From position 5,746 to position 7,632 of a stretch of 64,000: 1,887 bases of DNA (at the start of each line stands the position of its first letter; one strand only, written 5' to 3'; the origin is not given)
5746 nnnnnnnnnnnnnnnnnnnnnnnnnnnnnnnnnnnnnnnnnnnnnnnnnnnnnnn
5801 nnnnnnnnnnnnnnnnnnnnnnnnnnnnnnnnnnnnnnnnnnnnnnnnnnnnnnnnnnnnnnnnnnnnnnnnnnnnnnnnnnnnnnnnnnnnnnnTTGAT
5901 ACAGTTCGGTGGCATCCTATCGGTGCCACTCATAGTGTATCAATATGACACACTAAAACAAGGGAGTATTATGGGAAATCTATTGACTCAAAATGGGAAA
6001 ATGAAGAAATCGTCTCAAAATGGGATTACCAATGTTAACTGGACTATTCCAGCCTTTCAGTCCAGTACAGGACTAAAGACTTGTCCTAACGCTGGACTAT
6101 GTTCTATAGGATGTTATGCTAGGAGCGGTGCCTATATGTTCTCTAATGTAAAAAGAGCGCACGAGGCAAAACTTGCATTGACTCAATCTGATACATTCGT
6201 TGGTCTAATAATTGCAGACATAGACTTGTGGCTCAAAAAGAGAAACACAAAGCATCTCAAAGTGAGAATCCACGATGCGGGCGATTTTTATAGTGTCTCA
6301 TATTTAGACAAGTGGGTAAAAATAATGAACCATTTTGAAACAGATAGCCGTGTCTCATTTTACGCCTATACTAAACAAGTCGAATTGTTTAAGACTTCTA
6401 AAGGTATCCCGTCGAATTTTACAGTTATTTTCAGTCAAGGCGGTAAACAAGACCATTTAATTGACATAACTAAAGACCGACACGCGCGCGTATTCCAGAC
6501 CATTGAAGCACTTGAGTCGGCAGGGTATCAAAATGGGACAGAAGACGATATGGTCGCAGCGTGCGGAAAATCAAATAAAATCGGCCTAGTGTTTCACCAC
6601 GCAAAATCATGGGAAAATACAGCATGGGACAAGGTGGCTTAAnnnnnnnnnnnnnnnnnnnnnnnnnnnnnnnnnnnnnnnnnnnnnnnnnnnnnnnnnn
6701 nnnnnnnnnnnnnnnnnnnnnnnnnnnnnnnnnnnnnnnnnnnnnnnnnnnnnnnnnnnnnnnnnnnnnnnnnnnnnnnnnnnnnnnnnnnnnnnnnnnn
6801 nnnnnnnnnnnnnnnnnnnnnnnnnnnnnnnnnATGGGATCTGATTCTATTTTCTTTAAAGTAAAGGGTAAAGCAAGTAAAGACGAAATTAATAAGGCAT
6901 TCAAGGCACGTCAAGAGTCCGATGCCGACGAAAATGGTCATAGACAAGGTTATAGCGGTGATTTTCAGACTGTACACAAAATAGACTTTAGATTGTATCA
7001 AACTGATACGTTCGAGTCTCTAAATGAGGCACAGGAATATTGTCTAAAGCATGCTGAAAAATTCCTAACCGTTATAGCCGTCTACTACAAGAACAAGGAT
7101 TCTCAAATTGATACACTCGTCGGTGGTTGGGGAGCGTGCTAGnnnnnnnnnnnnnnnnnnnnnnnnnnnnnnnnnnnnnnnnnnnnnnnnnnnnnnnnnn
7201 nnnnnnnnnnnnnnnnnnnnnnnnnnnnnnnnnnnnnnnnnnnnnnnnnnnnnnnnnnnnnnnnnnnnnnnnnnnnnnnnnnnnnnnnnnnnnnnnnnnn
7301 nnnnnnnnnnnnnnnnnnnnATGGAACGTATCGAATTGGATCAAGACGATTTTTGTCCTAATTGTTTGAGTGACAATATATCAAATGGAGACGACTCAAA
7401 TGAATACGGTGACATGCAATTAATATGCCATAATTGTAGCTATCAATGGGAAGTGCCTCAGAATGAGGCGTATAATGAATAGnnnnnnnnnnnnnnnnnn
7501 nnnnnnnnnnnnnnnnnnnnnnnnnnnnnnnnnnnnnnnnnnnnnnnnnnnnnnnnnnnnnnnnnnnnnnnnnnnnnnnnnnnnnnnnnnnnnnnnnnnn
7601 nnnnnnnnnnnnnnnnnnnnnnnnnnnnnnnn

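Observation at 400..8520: Pervasive 15-nt hairpin word GTCYC-(A/T)4-U-GGGAC in the early region, overlapping start codons and embedded in-frame inside genes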

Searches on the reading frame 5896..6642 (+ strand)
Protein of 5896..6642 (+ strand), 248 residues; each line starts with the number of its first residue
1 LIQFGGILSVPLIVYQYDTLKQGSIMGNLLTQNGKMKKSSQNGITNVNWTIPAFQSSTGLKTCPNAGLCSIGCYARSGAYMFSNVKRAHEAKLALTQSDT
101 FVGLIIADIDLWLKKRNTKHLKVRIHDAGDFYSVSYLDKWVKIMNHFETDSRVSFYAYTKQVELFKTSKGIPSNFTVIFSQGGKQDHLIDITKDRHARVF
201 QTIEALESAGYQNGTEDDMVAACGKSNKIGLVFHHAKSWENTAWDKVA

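Call 12: search_protein_families(library=pfam, proteins=[window:5896-6642:+], max_evalue=0.01)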
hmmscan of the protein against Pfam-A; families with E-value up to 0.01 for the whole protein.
window:5896-6642:+ (248 aa): 1 family
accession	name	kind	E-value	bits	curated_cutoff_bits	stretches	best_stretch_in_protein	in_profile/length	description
PF17338.8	GP88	-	5.5e-43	147.9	24.4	1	30-220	3-205/230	Gene product 88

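Call 21: find_encoding_contigs(protein=window:5971-6642:+, flank=10000, max_places=6)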
Protein window:5971-6642:+ (223 aa): no gene with exactly this product is on record in the collection.

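Call 22: find_related_loci(query=window:5971-6642:+, collection=viral_contigs, flank=10000)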
Query window:5971-6642:+ (223 aa) in viral_contigs; peptide patterns used: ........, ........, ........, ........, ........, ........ (x = any residue, [..] = any of these).
70 stretches matched a pattern; 67 encode a relative of the query (tblastn E <= 1e-3); 67 distinct loci.
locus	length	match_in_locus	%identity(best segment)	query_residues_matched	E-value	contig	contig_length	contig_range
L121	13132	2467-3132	75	3-223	1e-115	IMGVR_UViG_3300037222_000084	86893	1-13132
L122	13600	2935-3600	73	3-223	9e-112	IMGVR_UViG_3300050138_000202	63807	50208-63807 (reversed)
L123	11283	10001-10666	66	4-222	1e-101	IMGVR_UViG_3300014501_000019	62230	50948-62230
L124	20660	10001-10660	62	4-223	3e-95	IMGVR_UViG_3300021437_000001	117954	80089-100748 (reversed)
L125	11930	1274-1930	70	4-223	2e-94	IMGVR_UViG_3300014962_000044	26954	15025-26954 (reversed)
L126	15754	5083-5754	55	1-222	2e-75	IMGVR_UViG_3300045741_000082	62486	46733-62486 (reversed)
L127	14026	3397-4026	49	4-223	2e-64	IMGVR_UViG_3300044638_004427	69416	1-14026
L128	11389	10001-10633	49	3-223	2e-64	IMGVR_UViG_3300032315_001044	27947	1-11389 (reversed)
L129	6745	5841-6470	49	4-223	2e-64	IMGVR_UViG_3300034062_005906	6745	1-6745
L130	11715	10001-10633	49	3-223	2e-64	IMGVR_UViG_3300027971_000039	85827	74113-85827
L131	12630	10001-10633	49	3-223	2e-64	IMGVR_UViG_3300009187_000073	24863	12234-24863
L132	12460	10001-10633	49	3-223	2e-64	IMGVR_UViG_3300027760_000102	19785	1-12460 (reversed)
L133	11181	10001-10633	50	3-222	9e-62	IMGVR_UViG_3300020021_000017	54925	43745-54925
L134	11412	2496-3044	50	24-207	8e-50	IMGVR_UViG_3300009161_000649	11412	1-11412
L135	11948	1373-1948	45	4-213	9e-49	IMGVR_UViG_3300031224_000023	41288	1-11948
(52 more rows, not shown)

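Call 68: search_dna_similar(query=window:5971-6642:+, collection=phages, mode=protein, max_rows=15)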
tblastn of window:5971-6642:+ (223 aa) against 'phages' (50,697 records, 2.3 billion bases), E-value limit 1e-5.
Records with a match: 13; places in all: 13; records where one place covers at least 80% of the query: 4.
Best place of each record, by identity: <60% 13.
By first word of the organism name: Synechococcus 6; Streptomyces 2; Caudoviricetes 2; Caulobacter 2; Marine 1.
By host as written in the record: Streptomyces lividans JI 1326 2; Methanomassiliicoccales 2; Synechococcus sp. KCZYC6 2; Synechoccus sp. 2; Caulobacter crescentus 2; Synechococcus sp. PCCC-A2c 1; Synechococcus sp. WH8102 1; - 1.
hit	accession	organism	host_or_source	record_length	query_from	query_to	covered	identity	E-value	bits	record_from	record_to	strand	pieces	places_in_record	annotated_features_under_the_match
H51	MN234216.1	Streptomyces phage Gilgamesh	Streptomyces lividans JI 1326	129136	4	212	94%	36.7%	4e-37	142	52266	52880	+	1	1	56: hypothetical protein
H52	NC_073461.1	Streptomyces phage Gilgamesh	Streptomyces lividans JI 1326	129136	4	212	94%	36.7%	4e-37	142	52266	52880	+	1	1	56: hypothetical protein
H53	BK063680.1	Caudoviricetes sp. vir335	Methanomassiliicoccales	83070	4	215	95%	33.5%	4e-22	100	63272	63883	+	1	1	hypothetical protein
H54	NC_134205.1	Caudoviricetes sp. vir335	Methanomassiliicoccales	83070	4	215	95%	33.5%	4e-22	100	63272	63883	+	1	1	hypothetical protein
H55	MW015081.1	Synechococcus phage S-SRM01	Synechococcus sp. KCZYC6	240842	89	222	60%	34.8%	7e-13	73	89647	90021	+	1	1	hypothetical protein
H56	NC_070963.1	Synechococcus phage S-SRM01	Synechococcus sp. KCZYC6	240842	89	222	60%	34.8%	7e-13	73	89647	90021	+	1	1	hypothetical protein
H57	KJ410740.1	Synechococcus phage S-EIVl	Synechococcus sp. PCCC-A2c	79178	37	212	79%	24.9%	1e-6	54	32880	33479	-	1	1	hypothetical protein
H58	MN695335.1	Synechococcus phage B23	Synechoccus sp.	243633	78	221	65%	29.3%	6e-8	58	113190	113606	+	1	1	hypothetical protein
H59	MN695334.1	Synechococcus phage B3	Synechoccus sp.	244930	78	221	65%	29.3%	6e-8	58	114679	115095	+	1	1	hypothetical protein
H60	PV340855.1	Synechococcus phage Sf-FR1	Synechococcus sp. WH8102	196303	97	223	57%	32.8%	1e-11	69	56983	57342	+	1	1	hypothetical protein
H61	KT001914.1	Caulobacter phage Seuss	Caulobacter crescentus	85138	24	155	59%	30.1%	3e-7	56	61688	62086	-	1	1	hypothetical protein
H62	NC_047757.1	Caulobacter phage Seuss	Caulobacter crescentus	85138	24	155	59%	30.1%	3e-7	56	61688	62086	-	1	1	hypothetical protein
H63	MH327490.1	Marine virus AG-345-A17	single cell amplified by WGA-X; seawater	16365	29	165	61%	27.8%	5e-6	52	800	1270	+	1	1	record has no annotation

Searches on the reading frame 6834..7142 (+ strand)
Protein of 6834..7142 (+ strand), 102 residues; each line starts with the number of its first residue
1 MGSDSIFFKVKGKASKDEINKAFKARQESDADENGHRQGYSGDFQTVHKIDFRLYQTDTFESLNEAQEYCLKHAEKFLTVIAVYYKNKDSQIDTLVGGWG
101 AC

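Call 12: search_protein_families(library=pfam, proteins=[window:6834-7142:+], max_evalue=0.01)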
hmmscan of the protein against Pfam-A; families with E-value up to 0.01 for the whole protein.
window:6834-7142:+ (102 aa): 0 families

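Call 72: search_protein_families(library=pfam, proteins=[window:6834-7142:+], max_evalue=0.05)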
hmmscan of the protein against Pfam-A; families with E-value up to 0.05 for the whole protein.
window:6834-7142:+ (102 aa): 1 family
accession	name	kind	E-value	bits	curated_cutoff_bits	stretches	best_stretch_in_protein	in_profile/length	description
PF24589.1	DUF7614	-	0.042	14.3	27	0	42-75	46-79/132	Domain of unknown function (DUF7614)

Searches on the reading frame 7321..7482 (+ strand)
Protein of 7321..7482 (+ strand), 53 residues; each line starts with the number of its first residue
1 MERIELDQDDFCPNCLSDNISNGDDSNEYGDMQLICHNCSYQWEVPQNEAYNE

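Call 91: search_protein_families(library=pfam, proteins=[window:7321-7482:+], max_evalue=0.01)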
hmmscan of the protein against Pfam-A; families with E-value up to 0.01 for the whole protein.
window:7321-7482:+ (53 aa): 2 families
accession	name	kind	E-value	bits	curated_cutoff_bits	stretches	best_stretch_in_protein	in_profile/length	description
PF08271.17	Zn_Ribbon_TF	-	0.00061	19.7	29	1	12-48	3-34/43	TFIIB zinc-binding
PF08274.17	Zn_Ribbon_YjdM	-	0.0051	17.2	30.8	0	12-44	5-30/30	PhnA Zinc-Ribbon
